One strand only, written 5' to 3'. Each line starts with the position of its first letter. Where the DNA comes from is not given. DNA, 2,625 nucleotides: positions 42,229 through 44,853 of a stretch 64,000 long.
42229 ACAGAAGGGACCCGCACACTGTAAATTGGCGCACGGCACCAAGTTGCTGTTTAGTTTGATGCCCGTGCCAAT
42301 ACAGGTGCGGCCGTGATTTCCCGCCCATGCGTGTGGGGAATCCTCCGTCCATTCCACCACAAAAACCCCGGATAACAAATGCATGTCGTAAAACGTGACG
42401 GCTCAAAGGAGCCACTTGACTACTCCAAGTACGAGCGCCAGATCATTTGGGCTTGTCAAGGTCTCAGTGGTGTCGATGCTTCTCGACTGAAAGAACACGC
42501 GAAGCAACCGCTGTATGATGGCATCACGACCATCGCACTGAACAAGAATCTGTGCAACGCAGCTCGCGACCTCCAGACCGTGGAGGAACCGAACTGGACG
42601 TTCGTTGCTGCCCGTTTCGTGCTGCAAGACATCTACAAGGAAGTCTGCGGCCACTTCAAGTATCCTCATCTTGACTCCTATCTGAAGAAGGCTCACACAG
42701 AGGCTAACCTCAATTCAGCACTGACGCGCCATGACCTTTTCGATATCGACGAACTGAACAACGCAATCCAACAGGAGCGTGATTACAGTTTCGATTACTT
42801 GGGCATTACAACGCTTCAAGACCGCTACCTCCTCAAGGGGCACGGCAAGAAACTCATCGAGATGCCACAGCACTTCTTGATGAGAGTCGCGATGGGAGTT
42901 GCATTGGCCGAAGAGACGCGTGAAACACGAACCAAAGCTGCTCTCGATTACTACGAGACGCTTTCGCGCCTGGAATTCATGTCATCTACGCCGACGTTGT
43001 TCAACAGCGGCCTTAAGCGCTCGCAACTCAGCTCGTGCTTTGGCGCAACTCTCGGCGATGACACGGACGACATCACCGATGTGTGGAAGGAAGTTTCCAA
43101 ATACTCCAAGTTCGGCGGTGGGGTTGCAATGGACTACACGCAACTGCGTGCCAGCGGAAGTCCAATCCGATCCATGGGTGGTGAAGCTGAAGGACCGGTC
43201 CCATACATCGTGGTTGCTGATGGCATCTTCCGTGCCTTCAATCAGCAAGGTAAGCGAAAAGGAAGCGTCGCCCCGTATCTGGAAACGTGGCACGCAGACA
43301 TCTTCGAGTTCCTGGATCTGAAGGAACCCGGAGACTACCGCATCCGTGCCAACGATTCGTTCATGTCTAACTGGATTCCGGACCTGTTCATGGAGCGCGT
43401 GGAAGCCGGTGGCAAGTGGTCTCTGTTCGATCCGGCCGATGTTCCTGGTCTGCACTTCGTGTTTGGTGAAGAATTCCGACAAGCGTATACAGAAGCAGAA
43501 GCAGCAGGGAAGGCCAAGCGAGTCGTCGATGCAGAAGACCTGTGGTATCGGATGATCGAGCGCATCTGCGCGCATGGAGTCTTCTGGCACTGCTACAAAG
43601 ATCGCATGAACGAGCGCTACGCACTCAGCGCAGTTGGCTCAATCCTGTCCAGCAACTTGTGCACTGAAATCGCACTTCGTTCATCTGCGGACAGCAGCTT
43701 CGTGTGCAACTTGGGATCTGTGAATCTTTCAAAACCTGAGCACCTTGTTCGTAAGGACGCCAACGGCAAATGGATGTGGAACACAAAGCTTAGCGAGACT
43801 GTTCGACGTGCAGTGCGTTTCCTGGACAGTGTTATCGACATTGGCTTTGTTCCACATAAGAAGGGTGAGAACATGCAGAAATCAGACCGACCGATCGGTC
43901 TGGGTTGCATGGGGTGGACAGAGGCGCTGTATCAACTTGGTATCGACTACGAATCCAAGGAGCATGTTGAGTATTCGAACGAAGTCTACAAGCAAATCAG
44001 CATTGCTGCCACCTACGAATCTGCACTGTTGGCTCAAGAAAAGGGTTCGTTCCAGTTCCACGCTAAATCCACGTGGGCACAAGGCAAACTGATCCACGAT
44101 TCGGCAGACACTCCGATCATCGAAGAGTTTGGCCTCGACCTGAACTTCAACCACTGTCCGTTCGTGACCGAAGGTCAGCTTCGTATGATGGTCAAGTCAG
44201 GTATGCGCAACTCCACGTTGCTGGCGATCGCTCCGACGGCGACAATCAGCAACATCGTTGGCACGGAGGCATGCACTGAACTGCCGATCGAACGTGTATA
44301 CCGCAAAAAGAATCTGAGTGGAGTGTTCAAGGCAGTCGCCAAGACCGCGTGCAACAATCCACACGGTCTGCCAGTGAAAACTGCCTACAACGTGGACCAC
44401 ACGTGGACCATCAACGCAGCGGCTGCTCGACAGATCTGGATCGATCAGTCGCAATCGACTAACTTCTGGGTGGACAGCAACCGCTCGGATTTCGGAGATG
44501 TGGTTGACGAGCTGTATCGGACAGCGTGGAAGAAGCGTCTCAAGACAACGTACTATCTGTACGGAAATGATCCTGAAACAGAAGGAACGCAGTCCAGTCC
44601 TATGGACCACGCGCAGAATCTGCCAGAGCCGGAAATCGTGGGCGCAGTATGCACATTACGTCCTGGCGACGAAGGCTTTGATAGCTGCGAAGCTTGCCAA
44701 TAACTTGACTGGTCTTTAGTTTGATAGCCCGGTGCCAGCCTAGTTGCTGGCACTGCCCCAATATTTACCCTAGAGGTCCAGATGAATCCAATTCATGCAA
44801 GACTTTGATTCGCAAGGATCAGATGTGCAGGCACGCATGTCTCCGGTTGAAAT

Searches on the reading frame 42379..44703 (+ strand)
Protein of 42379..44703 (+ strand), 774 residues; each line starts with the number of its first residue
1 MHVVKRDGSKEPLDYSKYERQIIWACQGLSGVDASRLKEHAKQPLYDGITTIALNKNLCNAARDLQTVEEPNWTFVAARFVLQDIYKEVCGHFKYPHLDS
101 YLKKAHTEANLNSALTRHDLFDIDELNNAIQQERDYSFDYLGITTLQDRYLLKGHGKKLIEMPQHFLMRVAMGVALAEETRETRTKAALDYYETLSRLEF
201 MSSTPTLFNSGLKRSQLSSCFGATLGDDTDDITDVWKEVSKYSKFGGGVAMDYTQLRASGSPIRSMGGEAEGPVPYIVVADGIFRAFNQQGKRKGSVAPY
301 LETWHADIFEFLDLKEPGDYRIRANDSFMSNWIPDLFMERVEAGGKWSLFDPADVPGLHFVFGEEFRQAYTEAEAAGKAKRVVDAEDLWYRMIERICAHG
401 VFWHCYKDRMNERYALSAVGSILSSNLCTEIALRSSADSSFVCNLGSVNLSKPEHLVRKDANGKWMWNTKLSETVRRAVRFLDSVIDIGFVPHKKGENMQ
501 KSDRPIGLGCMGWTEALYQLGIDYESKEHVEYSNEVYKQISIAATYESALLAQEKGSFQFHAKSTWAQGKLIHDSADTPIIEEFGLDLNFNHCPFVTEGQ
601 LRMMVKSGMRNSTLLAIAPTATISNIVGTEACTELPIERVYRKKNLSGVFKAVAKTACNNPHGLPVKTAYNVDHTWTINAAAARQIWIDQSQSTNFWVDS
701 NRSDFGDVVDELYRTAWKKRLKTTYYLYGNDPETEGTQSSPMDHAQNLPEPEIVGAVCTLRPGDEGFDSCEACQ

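Call 11: search_protein_families(library=pfam, proteins=[window:42379-44703:+], max_evalue=0.001)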
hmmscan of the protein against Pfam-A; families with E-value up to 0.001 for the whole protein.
window:42379-44703:+ (774 aa): 3 families
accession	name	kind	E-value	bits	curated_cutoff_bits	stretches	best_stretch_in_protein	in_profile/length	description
PF02867.20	Ribonuc_red_lgC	-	8.4e-133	444.2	23.9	1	218-727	1-523/523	Ribonucleotide reductase, barrel domain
PF00317.26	Ribonuc_red_lgN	-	2.9e-23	82.2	28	1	137-214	2-76/77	Ribonucleotide reductase, all-alpha domain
PF03477.21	ATP-cone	-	1.9e-10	41.6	25.8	1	1-88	1-88/88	ATP cone domain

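Call 12: search_dna_similar(query=window:42379-44703:+, collection=phages, mode=protein, max_rows=20)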
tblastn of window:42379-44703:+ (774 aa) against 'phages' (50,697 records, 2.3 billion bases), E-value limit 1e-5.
The search stops at 5000 records and this limit was reached: more records match than are counted here, and every count below describes the 5000 best-scoring records only.
Records with a match: at least 5000; places in all: 5045; records where one place covers at least 80% of the query: 3827.
Best place of each record, by identity: <60% 5000.
By first word of the organism name: Escherichia 1093; Salmonella 549; Klebsiella 394; Synechococcus 379; Staphylococcus 336; Bacillus 323; Pseudomonas 212; Vibrio 185; Shigella 116; Acinetobacter 84; and 119 more.
By host as written in the record: - 698; Escherichia coli 411; Klebsiella pneumoniae 126; Synechococcus 107; Staphylococcus aureus 97; Pseudomonas aeruginosa 76; Escherichia coli O157:H7 65; Salmonella enterica subsp. enterica serovar Enteritidis PT1 60; and 1108 more.
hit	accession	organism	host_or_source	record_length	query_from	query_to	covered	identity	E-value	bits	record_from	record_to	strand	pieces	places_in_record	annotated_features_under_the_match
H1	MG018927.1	Pseudomonas phage nickie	Pseudomonas syringae pv. avii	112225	1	774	100%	42.1%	3e-164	532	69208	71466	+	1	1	nrdA: ribonucleoside-diphosphate reductase 1 subunit alpha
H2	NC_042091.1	Pseudomonas phage nickie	Pseudomonas syringae pv. avii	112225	1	774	100%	42.1%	3e-164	532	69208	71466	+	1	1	nrdA: ribonucleotide reductase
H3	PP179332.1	Pseudomonas phage Cygsa01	Pseudomonas syringae JD03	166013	1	774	100%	41.7%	3e-173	558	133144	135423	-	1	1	ribonucleoside-diphosphate reductase 1 subunit alpha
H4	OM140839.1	Pseudomonas phage ZY21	Pseudomonas syringae pv. actinidiae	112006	1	774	100%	41.0%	1e-164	533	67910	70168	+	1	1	ribonucleotide-diphosphate reductase alpha subunit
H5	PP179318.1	Pseudomonas phage Nican01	Pseudomonas syringae CC0094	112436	1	774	100%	41.0%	8e-163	528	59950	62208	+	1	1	ribonucleoside-diphosphate reductase 1 subunit alpha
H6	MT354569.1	Pseudomonas phage phiK7B1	Pseudomonas syringae pv. actinidiae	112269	1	774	100%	40.9%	1e-163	531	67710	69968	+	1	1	ribonucleotide reductase of class Ia (aerobic), alpha subunit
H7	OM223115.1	Pseudomonas phage hairong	Pseudomonas syringae pv. actinidiae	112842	1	774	100%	39.7%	2e-164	533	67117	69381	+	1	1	ribonucleotide-diphosphate reductase alpha subunit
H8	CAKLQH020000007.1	Acinetobacter phage MD-2021a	not known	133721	1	727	94%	38.0%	1e-146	481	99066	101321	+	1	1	nrdA: ribonucleoside-diphosphate reductase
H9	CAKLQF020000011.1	Acinetobacter phage MD-2021a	not known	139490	1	727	94%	38.0%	1e-146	481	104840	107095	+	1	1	nrdA: ribonucleoside-diphosphate reductase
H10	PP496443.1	Pseudomonas phage vB_PpuM-Lauda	Pseudomonas putida KT2440 and Paw85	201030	45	774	94%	37.0%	2e-130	434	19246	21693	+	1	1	ribonucleoside-diphosphate reductase large subunit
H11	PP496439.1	Pseudomonas phage vB_PpuM-Amme-1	Pseudomonas putida KT2440 and Paw85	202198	45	774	94%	36.9%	3e-132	439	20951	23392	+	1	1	ribonucleoside-diphosphate reductase large subunit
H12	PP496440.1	Pseudomonas phage vB_PpuM-KoPa-5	Pseudomonas putida KT2440 and Paw85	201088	45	774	94%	36.9%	4e-132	439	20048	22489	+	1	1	ribonucleoside-diphosphate reductase large subunit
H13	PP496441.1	Pseudomonas phage vB_PpuM-Pori-4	Pseudomonas putida KT2440 and Paw85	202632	45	774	94%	36.9%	5e-132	439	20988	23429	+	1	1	ribonucleoside-diphosphate reductase large subunit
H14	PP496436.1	Pseudomonas phage vB_PpuM-Illi-2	Pseudomonas putida KT2440 and Paw85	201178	45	774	94%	36.7%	6e-131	436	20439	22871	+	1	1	ribonucleoside-diphosphate reductase large subunit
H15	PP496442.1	Pseudomonas phage vB_PpuM-Voja-6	Pseudomonas putida KT2440 and Paw85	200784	45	774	94%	36.6%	7e-132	438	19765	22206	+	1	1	ribonucleoside-diphosphate reductase large subunit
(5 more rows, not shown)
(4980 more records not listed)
